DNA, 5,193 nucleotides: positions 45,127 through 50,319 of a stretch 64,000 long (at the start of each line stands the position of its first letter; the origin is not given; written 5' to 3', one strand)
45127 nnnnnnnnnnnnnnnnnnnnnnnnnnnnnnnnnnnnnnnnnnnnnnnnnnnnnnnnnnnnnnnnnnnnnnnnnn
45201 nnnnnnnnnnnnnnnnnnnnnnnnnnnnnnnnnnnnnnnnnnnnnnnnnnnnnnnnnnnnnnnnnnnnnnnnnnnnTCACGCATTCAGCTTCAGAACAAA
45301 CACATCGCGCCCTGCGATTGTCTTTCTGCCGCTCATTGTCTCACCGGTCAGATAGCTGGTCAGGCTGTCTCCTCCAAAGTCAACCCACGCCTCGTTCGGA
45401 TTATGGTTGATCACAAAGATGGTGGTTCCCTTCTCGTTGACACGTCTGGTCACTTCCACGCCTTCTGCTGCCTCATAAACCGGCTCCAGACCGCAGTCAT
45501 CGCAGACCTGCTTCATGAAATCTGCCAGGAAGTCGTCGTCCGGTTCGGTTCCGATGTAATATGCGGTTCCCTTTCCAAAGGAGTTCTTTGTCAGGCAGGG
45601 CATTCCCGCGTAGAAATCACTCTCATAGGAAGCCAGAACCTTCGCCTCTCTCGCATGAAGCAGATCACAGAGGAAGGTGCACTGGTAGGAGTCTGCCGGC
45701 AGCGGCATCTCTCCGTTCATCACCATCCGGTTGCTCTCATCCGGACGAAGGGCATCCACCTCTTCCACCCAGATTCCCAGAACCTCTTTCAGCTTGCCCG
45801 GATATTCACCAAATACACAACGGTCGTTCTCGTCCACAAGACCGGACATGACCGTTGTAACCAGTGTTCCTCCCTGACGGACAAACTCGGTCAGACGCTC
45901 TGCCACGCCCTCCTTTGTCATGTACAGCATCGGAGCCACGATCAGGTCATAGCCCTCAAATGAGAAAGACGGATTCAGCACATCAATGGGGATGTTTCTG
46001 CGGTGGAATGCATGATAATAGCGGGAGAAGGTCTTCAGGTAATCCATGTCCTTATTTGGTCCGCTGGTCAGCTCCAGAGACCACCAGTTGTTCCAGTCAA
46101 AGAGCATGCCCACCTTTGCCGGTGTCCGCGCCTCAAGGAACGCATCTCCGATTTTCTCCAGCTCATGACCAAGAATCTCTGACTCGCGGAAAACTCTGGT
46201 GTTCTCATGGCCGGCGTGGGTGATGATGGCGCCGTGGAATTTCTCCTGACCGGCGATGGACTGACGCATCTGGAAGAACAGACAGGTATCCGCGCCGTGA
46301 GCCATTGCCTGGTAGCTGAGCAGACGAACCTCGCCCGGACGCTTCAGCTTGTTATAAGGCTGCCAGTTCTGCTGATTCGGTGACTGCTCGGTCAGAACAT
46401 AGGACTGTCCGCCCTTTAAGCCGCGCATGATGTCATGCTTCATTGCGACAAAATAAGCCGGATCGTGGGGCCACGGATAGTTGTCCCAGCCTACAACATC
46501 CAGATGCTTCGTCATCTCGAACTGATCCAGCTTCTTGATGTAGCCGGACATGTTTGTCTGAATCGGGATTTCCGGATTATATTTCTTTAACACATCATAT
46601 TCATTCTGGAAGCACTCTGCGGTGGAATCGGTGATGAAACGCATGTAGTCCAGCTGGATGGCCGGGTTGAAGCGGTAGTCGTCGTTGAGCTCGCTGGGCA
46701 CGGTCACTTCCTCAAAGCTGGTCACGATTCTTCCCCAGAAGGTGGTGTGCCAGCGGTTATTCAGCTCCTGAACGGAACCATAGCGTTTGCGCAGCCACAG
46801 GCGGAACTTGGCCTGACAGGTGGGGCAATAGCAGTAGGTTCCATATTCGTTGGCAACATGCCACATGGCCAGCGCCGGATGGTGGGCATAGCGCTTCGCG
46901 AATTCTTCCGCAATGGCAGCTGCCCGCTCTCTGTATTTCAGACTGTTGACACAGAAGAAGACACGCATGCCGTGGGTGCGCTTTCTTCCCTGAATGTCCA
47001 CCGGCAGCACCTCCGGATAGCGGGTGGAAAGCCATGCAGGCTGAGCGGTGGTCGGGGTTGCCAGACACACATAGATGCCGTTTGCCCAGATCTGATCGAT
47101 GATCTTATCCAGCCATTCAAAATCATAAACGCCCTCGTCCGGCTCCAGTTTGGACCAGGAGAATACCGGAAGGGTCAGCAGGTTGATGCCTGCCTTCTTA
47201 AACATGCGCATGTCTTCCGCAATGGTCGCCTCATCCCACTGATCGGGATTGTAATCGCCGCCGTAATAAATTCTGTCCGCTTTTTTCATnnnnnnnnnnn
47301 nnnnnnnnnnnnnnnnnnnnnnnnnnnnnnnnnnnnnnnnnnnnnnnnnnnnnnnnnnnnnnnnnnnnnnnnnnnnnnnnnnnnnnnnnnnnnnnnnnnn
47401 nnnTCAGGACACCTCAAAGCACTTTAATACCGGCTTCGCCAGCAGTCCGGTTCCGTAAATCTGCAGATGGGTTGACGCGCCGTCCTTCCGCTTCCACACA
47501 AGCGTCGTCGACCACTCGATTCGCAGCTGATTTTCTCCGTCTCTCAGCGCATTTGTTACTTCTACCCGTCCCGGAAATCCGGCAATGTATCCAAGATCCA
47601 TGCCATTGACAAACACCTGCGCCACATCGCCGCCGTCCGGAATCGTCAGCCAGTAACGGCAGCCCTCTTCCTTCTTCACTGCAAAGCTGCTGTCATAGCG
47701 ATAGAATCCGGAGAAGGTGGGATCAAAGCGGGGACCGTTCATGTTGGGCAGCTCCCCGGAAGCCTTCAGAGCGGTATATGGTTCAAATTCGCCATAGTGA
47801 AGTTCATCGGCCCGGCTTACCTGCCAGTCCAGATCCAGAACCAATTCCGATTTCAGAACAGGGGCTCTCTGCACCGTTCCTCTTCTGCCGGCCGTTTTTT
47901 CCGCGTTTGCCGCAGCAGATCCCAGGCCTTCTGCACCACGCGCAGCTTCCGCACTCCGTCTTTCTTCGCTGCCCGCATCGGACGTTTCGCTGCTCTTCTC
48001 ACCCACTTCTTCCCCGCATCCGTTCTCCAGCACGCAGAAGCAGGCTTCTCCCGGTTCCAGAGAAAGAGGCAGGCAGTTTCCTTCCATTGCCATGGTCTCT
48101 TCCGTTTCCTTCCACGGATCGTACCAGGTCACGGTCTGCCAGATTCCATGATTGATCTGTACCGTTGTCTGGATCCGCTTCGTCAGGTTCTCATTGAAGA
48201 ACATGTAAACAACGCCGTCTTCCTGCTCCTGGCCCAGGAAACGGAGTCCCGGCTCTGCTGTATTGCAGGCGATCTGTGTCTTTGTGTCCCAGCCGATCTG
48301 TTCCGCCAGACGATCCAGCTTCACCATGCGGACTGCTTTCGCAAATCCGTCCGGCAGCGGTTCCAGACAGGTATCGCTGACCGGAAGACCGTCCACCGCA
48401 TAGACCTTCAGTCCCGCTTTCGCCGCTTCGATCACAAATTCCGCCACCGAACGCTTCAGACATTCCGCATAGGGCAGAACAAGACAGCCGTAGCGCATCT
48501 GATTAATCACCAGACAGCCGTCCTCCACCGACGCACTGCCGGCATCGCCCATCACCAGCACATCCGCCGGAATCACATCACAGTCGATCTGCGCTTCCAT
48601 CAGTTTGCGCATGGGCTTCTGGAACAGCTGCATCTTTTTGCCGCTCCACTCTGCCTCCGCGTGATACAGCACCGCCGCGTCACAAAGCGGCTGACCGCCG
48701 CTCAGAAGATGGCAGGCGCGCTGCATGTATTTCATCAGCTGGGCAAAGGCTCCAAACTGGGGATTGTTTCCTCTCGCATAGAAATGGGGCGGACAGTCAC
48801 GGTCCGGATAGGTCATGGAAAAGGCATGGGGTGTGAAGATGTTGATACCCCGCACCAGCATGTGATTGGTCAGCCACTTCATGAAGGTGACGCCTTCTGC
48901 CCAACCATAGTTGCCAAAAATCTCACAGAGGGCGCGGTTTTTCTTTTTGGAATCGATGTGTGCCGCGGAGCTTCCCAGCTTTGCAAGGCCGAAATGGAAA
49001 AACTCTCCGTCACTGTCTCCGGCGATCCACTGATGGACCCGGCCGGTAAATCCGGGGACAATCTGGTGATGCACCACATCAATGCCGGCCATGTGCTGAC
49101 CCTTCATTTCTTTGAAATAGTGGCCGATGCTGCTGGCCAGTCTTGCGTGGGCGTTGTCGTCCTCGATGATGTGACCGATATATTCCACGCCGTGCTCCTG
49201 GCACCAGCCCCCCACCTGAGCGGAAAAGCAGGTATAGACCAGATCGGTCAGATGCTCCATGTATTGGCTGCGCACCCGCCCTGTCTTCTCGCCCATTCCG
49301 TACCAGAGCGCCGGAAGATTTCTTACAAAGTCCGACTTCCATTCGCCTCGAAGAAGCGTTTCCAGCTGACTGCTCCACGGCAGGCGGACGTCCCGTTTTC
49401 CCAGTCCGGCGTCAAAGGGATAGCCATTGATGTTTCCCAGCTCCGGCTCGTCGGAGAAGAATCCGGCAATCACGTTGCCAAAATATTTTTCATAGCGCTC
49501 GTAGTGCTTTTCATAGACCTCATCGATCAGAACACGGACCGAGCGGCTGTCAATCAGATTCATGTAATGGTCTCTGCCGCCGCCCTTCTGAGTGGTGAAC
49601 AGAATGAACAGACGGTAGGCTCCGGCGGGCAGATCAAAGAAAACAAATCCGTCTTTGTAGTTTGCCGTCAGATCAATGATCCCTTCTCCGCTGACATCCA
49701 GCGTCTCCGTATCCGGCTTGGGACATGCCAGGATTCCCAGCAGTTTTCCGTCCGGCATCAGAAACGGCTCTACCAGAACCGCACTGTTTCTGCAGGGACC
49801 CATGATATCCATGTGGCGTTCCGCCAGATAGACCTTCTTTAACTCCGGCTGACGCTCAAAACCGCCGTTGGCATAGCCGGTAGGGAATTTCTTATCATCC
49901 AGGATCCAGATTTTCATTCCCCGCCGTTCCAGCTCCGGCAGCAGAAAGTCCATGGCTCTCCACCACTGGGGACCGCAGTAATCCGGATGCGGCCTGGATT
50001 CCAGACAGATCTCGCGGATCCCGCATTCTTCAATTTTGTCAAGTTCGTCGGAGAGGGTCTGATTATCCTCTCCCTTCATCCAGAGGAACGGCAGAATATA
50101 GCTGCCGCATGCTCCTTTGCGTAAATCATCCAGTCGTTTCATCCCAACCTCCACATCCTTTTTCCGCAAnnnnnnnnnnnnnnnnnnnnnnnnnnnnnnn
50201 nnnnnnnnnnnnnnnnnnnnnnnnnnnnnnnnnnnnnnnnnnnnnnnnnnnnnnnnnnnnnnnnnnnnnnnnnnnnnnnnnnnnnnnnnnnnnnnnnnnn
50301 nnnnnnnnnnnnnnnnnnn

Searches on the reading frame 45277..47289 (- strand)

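Call 26: search_protein_families(library=pfam, proteins=[window:45277-47289:-], max_evalue=0.001)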
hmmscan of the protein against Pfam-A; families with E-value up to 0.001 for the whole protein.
window:45277-47289:- (670 aa): 4 families
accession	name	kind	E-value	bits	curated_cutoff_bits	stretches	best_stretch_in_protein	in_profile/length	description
PF02449.21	Glyco_hydro_42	-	1.7e-142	475.7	21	1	12-380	1-376/376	Beta-galactosidase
PF08532.16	Glyco_hydro_42M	-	2.3e-71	240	25.8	1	391-601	1-206/207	Beta-galactosidase trimerisation domain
PF08533.16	Glyco_hydro_42C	-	2e-10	40.7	21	1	610-667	1-57/58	Beta-galactosidase C-terminal domain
PF01373.23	Glyco_hydro_14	-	0.00024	20.6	27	0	139-185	167-213/402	Glycosyl hydrolase family 14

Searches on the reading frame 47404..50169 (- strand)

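Call 26: search_protein_families(library=pfam, proteins=[window:47404-50169:-], max_evalue=0.001)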
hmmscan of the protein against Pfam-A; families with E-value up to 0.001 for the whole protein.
window:47404-50169:- (921 aa): 1 family
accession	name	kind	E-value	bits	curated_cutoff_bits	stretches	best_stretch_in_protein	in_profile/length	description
PF17132.9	Glyco_hydro_106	-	3e-06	26.5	29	1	399-592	433-625/743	alpha-L-rhamnosidase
